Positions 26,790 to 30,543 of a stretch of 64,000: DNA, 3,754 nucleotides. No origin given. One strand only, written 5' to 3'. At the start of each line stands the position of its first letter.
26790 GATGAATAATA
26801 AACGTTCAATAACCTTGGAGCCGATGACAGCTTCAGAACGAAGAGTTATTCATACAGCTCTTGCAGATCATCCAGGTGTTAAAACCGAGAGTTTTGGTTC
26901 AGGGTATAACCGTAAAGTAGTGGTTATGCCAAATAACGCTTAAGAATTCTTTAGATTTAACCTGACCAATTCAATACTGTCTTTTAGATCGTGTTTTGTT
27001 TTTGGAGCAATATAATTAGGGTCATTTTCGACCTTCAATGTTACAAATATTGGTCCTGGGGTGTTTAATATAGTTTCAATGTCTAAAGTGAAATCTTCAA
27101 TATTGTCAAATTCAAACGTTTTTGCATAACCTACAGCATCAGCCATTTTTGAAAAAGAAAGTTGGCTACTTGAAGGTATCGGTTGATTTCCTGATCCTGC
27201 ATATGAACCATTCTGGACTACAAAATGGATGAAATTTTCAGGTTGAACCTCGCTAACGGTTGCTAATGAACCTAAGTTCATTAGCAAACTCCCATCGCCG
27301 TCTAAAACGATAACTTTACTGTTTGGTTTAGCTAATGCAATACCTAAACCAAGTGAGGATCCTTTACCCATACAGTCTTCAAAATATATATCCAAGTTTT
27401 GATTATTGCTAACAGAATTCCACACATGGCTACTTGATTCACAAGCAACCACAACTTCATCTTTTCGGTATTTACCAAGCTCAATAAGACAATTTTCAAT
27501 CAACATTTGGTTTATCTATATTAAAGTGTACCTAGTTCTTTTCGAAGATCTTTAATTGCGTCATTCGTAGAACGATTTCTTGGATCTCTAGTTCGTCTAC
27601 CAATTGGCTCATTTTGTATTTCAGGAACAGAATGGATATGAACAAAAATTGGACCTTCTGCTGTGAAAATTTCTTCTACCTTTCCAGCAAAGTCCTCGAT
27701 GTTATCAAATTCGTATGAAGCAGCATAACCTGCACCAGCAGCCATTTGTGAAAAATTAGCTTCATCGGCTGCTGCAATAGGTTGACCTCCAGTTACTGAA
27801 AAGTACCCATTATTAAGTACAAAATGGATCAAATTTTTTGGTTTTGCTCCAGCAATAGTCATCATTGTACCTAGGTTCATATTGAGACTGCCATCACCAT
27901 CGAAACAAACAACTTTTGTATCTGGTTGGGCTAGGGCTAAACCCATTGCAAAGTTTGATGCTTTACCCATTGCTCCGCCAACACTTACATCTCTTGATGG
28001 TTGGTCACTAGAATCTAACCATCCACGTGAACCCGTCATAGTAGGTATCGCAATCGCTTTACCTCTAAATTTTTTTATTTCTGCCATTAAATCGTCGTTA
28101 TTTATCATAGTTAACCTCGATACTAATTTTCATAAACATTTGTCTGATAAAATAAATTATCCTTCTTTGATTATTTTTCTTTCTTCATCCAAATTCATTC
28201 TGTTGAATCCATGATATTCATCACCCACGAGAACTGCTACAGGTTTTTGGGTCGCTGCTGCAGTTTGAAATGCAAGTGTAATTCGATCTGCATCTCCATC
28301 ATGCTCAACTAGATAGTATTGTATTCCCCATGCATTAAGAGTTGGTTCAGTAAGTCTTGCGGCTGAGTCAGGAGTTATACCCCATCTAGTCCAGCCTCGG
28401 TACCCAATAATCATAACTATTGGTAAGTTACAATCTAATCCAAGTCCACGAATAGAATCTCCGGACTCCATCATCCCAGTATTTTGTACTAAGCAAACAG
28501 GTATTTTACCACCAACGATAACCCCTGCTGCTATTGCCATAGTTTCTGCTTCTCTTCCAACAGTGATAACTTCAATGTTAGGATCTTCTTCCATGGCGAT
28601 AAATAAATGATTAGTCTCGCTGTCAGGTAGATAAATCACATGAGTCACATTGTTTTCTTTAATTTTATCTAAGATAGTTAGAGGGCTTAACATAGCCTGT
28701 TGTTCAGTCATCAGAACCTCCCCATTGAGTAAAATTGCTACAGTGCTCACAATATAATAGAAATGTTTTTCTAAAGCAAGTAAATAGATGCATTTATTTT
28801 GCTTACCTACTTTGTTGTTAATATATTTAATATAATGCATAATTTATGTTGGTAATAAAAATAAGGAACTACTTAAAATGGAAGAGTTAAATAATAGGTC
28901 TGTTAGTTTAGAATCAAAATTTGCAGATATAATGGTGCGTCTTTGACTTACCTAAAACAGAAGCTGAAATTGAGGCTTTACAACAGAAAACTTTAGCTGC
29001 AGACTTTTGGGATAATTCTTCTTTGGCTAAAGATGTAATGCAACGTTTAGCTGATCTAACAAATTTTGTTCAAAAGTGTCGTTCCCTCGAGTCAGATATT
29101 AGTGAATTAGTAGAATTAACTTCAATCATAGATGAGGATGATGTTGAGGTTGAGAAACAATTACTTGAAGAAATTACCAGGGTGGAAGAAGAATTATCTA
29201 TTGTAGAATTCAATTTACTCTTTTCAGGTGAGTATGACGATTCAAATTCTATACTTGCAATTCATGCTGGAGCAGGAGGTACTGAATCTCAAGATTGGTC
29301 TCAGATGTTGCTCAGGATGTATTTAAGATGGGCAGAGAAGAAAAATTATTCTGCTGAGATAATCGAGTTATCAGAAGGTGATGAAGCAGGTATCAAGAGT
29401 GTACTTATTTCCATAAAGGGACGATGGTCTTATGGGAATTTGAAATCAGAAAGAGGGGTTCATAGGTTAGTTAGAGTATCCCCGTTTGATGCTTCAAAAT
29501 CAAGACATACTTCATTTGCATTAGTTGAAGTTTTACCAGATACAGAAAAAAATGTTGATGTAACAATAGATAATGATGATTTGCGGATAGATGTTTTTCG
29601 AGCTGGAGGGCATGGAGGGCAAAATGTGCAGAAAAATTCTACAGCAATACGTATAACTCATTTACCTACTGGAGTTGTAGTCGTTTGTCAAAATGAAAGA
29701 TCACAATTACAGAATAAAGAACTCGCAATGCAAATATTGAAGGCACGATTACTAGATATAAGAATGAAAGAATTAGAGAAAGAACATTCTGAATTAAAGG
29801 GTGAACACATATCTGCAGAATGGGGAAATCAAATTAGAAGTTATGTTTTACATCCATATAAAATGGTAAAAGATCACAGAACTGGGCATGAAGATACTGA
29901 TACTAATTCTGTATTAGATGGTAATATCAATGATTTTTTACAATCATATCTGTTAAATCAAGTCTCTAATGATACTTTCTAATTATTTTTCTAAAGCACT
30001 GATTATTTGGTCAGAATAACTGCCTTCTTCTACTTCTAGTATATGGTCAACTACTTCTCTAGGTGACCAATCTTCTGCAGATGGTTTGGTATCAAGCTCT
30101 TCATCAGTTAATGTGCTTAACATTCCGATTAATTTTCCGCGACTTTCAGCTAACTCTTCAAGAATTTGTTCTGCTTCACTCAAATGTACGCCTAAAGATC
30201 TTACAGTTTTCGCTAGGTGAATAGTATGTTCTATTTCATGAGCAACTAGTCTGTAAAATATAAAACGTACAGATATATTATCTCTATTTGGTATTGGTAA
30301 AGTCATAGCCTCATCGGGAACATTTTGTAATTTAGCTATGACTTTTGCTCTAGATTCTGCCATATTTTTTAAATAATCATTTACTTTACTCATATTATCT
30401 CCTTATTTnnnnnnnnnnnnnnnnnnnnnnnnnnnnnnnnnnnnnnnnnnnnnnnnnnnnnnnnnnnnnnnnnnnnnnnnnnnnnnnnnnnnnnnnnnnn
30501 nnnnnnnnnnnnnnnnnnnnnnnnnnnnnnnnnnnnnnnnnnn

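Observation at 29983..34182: Five-gene operon MBL-VOC-CapA-ComA-DinB: possible non-canonical phosphosulfolactate/sulfolactate module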

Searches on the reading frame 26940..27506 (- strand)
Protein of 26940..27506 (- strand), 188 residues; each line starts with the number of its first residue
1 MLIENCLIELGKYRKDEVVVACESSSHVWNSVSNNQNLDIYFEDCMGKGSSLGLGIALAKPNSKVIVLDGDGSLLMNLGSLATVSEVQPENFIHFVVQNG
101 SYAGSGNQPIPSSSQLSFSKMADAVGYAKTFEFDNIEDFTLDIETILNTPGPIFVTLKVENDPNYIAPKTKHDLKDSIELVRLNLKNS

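Call 3: search_protein_families(library=pfam, proteins=[window:26940-27506:-], max_evalue=0.01)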
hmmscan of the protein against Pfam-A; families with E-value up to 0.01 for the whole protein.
window:26940-27506:- (188 aa): 1 family
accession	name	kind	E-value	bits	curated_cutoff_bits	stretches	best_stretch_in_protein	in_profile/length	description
PF02775.26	TPP_enzyme_C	-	1.8e-15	57.5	21.9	1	33-155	17-149/151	Thiamine pyrophosphate enzyme, C-terminal TPP binding domain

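Call 4: search_protein_families(library=ncbifam, proteins=[window:26940-27506:-], max_evalue=0.01)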
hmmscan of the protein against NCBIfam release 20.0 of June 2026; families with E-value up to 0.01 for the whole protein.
window:26940-27506:- (188 aa): 38 families (the best 25 are shown)
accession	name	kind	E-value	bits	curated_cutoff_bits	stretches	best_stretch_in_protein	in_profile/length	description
TIGR03297.1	Ppyr-DeCO2ase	equivalog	1.1e-33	116.7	312.5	1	35-164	211-339/360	phosphonopyruvate decarboxylase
TIGR03846.1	sulfopy_beta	equivalog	5.7e-30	104.6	221.5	1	34-162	32-159/182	sulfopyruvate decarboxylase subunit beta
NF004813.0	PRK06163.1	equivalog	2e-27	96.2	240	1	11-166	24-179/202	hypothetical protein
NF006016.1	PRK08155.1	equivalog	1.2e-10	40.5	870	1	45-162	410-535/554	acetolactate synthase large subunit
NF005470.0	PRK07064.1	equivalog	8.9e-08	31.6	495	1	45-102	408-464/552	thiamine pyrophosphate-binding protein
NF005651.0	PRK07418.1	subfamily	9.9e-08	30.6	942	1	45-164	436-564/617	acetolactate synthase large subunit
TIGR04377.1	myo_inos_iolD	equivalog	1.8e-07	30.2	715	1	28-104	424-499/616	3D-(3,5/4)-trihydroxycyclohexane-1,2-dione acylhydrolase (decyclizing)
TIGR00118.1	acolac_lg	equivalog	2e-07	29.9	538.35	1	45-162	411-537/557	biosynthetic-type acetolactate synthase large subunit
NF006524.0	PRK08978.1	equivalog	2.9e-07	29.1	738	1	44-89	401-446/548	acetolactate synthase 2 catalytic subunit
NF005485.1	PRK07092.1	equivalog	1.6e-06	27.2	493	1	5-157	352-516/523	benzoylformate decarboxylase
NF004710.0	PRK06048.1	equivalog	2e-06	26.6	976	1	45-108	415-476/561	acetolactate synthase large subunit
NF006052.0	PRK08199.1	subfamily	5.6e-06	24.9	539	1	45-104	416-474/559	thiamine pyrophosphate protein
NF005760.0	PRK07586.1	equivalog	7.3e-06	25.2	363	1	46-103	387-443/514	acetolactate synthase large subunit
NF006378.0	PRK08617.1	equivalog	8.6e-06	24.4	510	1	45-164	418-543/556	acetolactate synthase AlsS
NF006591.0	PRK09124.1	equivalog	9e-06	24.2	792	1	46-173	410-543/574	ubiquinone-dependent pyruvate dehydrogenase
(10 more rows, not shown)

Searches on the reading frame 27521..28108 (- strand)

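Call 3: search_protein_families(library=pfam, proteins=[window:27521-28108:-], max_evalue=0.01)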
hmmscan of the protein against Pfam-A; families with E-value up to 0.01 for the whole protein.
window:27521-28108:- (195 aa): 1 family
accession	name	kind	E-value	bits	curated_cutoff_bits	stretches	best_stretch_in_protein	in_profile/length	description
PF02775.26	TPP_enzyme_C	-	8e-19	68.4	21.9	1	43-158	26-151/151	Thiamine pyrophosphate enzyme, C-terminal TPP binding domain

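Call 4: search_protein_families(library=ncbifam, proteins=[window:27521-28108:-], max_evalue=0.01)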
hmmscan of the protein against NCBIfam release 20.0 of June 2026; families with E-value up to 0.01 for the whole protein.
window:27521-28108:- (195 aa): 46 families (the best 25 are shown)
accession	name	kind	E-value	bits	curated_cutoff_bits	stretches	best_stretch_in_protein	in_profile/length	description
TIGR03297.1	Ppyr-DeCO2ase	equivalog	1.6e-34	119.5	312.5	1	27-176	198-349/360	phosphonopyruvate decarboxylase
NF004813.0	PRK06163.1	equivalog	3.7e-29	101.9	240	1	36-160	48-172/202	hypothetical protein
TIGR03846.1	sulfopy_beta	equivalog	5.6e-27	94.8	221.5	1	42-168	39-164/182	sulfopyruvate decarboxylase subunit beta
NF006016.1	PRK08155.1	equivalog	8.9e-14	50.8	870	1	45-159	409-531/554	acetolactate synthase large subunit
NF005470.0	PRK07064.1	equivalog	6.4e-11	42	495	1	41-159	403-528/552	thiamine pyrophosphate-binding protein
NF005760.0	PRK07586.1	equivalog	3.3e-09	36.2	363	1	43-105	383-444/514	acetolactate synthase large subunit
NF005114.0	PRK06546.1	equivalog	5.6e-09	35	893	1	44-163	407-532/578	pyruvate dehydrogenase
NF006319.0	PRK08527.1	equivalog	2e-08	33.1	905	1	45-105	415-474/565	acetolactate synthase large subunit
NF006591.0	PRK09124.1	equivalog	4.6e-08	31.8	792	1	44-159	407-528/574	ubiquinone-dependent pyruvate dehydrogenase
TIGR00118.1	acolac_lg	equivalog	9.9e-08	30.9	538.35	1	41-158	404-532/557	biosynthetic-type acetolactate synthase large subunit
NF005364.0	PRK06882.1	equivalog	2.9e-07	29.3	1083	1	35-103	409-478/574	acetolactate synthase 3 large subunit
NF005409.0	PRK06965.1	equivalog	3.2e-07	29.1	1035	1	35-105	425-496/587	acetolactate synthase 3 catalytic subunit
NF005651.0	PRK07418.1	subfamily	3.4e-07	28.8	942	1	44-159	434-558/617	acetolactate synthase large subunit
NF005936.0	PRK07979.1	equivalog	4.5e-07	28.6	1080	1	35-104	409-479/574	acetolactate synthase 3 large subunit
NF004710.0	PRK06048.1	equivalog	6.1e-07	28.3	976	1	43-105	410-473/561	acetolactate synthase large subunit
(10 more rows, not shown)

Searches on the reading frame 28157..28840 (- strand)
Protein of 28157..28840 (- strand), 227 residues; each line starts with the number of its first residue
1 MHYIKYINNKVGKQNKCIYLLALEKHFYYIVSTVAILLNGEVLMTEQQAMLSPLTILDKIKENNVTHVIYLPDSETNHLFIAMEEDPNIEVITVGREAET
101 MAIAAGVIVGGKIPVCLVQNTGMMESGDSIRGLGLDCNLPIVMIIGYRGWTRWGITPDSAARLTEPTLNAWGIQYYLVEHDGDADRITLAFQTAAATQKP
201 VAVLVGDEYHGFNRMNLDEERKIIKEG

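Call 3: search_protein_families(library=pfam, proteins=[window:28157-28840:-], max_evalue=0.01)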
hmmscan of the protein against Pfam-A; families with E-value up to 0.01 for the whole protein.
window:28157-28840:- (227 aa): 1 family
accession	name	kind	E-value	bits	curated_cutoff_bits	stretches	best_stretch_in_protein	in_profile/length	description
PF02776.23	TPP_enzyme_N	-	8e-10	39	26.8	1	56-146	7-98/119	Thiamine pyrophosphate enzyme, N-terminal TPP binding domain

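Call 4: search_protein_families(library=ncbifam, proteins=[window:28157-28840:-], max_evalue=0.01)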
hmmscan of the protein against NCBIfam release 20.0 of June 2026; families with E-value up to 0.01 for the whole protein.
window:28157-28840:- (227 aa): 4 families
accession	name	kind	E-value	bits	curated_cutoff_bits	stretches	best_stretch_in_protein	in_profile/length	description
TIGR03845.1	sulfopyru_alph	equivalog_domain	4.1e-24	85.3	147.95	1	55-207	3-157/160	sulfopyruvate decarboxylase subunit alpha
TIGR03297.1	Ppyr-DeCO2ase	equivalog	1.4e-11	44.1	312.5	1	69-209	6-154/360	phosphonopyruvate decarboxylase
NF006378.0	PRK08617.1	equivalog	0.0012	17.3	510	1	50-119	8-77/556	acetolactate synthase AlsS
TIGR02418.1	acolac_catab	equivalog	0.0068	14.9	551.1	1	56-118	5-67/539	acetolactate synthase AlsS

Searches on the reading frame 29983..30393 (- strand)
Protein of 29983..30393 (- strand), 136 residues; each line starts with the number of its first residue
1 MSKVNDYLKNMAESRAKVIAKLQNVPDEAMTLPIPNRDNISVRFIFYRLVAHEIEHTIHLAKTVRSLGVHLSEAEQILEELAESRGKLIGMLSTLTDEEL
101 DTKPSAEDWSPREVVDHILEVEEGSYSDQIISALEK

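Call 3: search_protein_families(library=pfam, proteins=[window:29983-30393:-], max_evalue=0.01)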
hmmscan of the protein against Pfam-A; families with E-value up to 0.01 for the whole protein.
window:29983-30393:- (136 aa): 4 families
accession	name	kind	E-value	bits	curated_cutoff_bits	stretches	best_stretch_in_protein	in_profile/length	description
PF12867.12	DinB_2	-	3.4e-11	44.1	24.8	1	81-124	2-45/128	DinB superfamily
PF05163.17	DinB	-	2.4e-07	31.3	23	1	74-124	5-55/165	DinB family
PF04978.18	MST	-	3.9e-05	24.6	27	0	79-124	4-49/149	Mycothiol-S-transferase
PF11716.13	MDMPI_N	-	0.0027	18.8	24.2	0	83-122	3-42/140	Mycothiol maleylpyruvate isomerase N-terminal domain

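Call 4: search_protein_families(library=ncbifam, proteins=[window:29983-30393:-], max_evalue=0.01)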
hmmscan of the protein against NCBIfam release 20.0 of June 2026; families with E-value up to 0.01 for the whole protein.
window:29983-30393:- (136 aa): 2 families
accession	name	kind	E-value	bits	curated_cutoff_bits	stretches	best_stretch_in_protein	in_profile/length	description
TIGR03083.1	TIGR03083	domain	0.00066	20.1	50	1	81-123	2-44/202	maleylpyruvate isomerase family mycothiol-dependent enzyme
NF009807.1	PRK13291.1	equivalog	0.00084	19.1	160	1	72-126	17-71/172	YfiT family bacillithiol transferase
